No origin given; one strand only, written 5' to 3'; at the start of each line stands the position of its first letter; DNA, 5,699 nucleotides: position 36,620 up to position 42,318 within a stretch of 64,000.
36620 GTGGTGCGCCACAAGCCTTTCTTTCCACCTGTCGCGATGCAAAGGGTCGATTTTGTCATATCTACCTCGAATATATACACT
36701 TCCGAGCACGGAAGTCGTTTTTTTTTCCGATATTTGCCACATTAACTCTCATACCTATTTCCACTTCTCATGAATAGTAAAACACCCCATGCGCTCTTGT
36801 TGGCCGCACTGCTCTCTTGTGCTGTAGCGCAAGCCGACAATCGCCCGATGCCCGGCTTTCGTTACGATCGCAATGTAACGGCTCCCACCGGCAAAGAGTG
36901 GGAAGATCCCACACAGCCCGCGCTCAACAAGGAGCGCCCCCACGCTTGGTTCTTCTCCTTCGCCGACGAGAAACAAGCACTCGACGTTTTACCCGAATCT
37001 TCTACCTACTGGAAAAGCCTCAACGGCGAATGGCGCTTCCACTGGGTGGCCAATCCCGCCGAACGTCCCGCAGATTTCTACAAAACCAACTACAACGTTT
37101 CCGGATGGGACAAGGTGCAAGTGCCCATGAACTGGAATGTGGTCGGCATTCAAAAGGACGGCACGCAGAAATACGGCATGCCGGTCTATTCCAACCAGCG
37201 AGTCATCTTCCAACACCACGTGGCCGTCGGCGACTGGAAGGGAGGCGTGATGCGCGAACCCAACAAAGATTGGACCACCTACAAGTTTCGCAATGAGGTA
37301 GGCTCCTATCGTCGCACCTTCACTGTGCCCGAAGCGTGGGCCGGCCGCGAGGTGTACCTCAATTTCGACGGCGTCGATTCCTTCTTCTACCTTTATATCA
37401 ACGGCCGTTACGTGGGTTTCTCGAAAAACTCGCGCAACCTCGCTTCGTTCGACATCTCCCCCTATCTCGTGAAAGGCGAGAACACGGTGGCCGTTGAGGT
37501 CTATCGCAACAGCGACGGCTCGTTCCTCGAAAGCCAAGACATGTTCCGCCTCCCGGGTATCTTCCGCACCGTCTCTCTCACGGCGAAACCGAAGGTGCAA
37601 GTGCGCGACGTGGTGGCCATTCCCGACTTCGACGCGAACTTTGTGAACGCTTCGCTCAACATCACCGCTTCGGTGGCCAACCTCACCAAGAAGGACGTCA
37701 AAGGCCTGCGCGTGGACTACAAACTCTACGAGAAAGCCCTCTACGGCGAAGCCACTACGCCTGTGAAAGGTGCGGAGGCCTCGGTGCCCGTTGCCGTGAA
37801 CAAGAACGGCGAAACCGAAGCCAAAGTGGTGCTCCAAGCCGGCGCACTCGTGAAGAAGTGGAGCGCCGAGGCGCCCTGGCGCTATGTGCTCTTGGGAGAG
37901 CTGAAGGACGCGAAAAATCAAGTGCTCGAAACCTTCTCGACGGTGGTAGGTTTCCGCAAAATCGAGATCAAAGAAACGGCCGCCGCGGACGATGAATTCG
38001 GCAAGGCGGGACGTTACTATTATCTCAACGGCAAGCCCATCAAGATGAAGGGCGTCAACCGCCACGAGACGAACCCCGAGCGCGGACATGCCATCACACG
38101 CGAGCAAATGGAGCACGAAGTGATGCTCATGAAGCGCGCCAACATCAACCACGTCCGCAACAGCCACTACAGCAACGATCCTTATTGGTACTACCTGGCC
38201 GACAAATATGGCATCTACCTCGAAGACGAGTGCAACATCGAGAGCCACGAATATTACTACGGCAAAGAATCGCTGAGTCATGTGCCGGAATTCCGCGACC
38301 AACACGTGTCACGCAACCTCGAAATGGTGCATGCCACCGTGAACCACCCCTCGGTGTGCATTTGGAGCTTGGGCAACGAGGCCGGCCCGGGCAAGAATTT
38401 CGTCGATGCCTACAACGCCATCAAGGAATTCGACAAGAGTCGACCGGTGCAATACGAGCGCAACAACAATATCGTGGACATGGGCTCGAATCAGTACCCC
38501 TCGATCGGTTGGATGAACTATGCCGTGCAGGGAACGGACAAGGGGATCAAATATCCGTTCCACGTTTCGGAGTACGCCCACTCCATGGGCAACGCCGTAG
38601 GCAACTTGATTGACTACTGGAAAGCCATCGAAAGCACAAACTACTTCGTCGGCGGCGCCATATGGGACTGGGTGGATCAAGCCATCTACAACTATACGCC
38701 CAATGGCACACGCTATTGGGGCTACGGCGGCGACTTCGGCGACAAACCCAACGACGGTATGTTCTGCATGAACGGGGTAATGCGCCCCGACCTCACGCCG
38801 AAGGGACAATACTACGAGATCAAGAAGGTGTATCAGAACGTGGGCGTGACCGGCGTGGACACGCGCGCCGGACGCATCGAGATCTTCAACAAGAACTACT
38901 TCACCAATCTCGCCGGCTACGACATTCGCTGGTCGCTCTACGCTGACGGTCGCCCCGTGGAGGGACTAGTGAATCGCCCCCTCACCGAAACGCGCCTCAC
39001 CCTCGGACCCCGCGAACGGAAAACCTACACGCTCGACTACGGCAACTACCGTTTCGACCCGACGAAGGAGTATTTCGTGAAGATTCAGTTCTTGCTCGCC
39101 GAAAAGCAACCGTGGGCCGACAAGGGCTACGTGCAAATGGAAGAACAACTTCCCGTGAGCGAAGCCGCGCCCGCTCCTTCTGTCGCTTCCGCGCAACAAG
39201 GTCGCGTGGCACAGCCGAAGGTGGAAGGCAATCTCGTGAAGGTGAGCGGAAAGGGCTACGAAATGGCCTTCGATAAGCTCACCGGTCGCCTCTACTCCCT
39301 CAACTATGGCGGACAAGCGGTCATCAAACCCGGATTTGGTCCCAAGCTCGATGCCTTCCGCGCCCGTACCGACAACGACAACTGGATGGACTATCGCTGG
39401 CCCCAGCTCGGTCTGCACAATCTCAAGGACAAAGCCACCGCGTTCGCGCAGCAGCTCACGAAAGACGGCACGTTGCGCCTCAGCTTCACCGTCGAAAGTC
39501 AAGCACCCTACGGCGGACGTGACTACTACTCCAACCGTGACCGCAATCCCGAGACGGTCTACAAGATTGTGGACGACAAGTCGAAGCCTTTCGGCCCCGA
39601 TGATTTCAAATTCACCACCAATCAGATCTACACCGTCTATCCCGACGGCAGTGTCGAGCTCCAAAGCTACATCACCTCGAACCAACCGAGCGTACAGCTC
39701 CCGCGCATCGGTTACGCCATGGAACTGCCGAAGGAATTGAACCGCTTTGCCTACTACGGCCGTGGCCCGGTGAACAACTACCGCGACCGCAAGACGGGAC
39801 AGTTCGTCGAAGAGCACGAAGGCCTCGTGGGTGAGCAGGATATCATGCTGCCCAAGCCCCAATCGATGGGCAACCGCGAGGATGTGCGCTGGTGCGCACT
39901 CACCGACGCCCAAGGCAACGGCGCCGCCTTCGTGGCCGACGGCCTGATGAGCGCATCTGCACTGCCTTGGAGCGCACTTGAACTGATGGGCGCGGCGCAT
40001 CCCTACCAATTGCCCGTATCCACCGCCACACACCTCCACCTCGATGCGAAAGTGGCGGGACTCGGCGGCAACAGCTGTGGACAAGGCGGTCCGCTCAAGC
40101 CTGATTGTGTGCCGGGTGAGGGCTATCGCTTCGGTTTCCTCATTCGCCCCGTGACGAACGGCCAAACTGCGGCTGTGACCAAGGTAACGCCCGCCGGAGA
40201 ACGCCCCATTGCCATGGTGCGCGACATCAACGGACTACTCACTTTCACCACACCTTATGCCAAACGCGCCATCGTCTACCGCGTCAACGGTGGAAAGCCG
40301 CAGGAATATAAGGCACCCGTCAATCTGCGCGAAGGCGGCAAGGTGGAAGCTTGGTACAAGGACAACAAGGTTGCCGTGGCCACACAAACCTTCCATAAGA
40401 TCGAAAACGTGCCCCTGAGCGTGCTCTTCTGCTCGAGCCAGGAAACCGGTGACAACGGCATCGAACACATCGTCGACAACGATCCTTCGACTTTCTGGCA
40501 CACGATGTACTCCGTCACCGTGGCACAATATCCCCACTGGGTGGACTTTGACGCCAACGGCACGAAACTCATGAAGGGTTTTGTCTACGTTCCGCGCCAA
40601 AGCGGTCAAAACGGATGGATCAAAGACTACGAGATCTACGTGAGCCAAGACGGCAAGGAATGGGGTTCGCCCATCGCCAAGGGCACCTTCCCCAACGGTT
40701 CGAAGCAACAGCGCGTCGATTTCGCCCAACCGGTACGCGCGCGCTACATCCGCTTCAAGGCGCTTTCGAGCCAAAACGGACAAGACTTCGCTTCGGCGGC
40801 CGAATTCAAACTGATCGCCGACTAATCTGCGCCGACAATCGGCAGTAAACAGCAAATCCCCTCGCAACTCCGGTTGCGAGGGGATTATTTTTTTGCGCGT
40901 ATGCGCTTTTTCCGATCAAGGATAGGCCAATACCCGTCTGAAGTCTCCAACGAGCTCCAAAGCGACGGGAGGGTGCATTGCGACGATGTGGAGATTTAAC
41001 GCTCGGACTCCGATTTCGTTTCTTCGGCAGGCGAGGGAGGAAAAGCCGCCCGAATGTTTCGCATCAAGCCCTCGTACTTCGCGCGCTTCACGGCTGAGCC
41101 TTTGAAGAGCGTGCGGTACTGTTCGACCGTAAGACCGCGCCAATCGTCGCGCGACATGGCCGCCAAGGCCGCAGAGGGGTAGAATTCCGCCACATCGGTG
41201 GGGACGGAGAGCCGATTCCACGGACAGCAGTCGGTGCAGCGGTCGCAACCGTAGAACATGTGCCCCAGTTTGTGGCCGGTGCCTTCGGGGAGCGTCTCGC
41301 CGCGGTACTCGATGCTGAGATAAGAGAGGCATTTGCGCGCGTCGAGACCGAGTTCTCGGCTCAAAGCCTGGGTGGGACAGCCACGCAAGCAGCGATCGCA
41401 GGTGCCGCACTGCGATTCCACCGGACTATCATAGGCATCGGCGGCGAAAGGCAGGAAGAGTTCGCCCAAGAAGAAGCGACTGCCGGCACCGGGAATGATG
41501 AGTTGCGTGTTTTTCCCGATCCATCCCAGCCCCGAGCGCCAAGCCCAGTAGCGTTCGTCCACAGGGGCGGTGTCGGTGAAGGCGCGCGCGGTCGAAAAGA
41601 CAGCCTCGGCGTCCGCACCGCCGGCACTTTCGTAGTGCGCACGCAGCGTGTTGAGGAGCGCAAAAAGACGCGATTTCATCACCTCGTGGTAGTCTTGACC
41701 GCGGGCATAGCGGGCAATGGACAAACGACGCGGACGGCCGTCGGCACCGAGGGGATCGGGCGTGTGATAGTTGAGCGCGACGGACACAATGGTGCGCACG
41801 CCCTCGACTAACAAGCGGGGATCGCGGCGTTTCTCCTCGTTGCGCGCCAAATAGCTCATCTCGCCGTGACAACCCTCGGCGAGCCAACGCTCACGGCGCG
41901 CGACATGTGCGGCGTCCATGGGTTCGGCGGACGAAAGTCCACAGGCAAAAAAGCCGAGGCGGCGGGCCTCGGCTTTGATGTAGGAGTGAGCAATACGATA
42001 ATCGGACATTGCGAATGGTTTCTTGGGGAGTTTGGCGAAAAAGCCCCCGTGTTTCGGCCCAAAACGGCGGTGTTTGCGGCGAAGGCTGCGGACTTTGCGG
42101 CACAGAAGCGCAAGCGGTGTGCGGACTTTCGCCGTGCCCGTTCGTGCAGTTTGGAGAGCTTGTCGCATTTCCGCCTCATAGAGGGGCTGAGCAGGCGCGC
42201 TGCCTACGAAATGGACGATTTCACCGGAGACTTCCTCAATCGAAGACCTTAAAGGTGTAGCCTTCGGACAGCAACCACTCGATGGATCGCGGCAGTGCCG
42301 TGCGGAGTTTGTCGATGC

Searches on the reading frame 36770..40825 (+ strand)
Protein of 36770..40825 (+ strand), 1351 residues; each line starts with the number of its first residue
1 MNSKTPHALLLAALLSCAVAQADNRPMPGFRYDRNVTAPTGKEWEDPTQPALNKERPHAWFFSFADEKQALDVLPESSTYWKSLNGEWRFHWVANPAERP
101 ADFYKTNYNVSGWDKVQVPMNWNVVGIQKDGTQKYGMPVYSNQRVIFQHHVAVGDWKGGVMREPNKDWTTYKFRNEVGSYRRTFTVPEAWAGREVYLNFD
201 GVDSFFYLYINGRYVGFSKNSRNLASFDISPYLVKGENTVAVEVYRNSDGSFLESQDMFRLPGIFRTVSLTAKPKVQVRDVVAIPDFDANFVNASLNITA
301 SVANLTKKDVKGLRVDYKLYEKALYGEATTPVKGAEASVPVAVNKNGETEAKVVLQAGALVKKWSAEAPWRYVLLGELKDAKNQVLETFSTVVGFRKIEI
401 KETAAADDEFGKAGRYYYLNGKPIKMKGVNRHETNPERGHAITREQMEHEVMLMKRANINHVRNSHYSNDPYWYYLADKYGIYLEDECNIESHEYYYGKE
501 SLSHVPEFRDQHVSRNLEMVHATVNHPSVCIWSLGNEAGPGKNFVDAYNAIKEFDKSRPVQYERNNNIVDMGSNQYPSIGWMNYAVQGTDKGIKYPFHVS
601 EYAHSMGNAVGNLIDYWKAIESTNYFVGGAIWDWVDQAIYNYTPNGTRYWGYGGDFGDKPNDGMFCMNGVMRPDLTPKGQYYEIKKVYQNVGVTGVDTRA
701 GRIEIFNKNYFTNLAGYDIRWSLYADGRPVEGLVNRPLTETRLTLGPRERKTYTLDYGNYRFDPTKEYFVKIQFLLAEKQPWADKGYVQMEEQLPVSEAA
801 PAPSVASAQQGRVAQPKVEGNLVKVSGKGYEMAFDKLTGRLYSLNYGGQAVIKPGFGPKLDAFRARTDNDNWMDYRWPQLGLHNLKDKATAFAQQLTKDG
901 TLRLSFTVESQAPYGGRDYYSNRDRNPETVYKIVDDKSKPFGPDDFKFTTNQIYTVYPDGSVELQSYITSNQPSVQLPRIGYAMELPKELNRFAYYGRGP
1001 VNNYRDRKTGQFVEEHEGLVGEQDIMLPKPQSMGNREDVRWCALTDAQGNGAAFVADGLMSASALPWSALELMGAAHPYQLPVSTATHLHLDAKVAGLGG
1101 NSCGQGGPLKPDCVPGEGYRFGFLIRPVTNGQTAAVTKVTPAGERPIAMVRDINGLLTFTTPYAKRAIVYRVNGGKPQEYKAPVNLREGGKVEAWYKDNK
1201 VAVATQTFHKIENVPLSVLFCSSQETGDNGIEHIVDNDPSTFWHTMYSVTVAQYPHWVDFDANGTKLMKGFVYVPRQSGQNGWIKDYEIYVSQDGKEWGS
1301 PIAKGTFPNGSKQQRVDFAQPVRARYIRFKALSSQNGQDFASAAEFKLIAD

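Call 83: search_protein_families(library=pfam, proteins=[window:36770-40825:+], max_evalue=0.001)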
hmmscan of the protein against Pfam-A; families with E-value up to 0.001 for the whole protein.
window:36770-40825:+ (1351 aa): 8 families
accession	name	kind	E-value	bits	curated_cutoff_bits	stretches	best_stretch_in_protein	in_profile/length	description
PF02836.23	Glyco_hydro_2_C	-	3.5e-73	246.8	21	1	417-691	8-300/302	Glycosyl hydrolases family 2, TIM barrel domain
PF02929.23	Bgal_small_N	-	4.8e-55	187.4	25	1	826-1125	1-248/248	Beta galactosidase small chain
PF02837.24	Glyco_hydro_2_N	-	1.2e-34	120.1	28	1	82-274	2-169/169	Glycosyl hydrolases family 2, sugar binding domain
PF00754.31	F5_F8_type_C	-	1.3e-26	93.7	28.2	1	1221-1346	4-127/127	F5/8 type C domain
PF16353.11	LacZ_4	-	3.3e-21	75.8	27.3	1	703-796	1-86/87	Beta-galactosidase, domain 4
PF22633.2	F5_F8_type_C_2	-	1.6e-10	41.8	27.8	1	1234-1329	2-91/91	NedA-like, galactose-binding domain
PF22666.2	Glyco_hydro_2_N2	-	1e-08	35.9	27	1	175-246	47-119/167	Glycosyl hydrolase 2 galactose-binding domain-like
PF00703.27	Glyco_hydro_2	-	1.4e-05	26.3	23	1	277-396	2-109/109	Glycosyl hydrolases family 2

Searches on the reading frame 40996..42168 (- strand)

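Call 94: search_protein_families(library=pfam, proteins=[window:40996-42168:-], max_evalue=0.001)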
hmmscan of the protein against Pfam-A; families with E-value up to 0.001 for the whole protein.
window:40996-42168:- (390 aa): 5 families
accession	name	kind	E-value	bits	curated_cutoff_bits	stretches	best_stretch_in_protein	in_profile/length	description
PF08331.15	QueG_DUF1730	-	4.7e-19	68.5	25.1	1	114-200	1-77/77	Epoxyqueuosine reductase QueG, DUF1730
PF13484.11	Fer4_16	-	1.4e-15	58.2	30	1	253-318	1-66/66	4Fe-4S double cluster binding domain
PF13187.11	Fer4_9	-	0.00014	22.2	27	0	252-268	35-51/52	4Fe-4S dicluster domain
PF13237.11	Fer4_10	-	0.00021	21.6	25.5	0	252-266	7-21/53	4Fe-4S dicluster domain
PF25160.1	LdpA_Fe-S-bd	-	0.00021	21.5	27.6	0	305-320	28-43/49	LdpA Fe-S cluster-binding domain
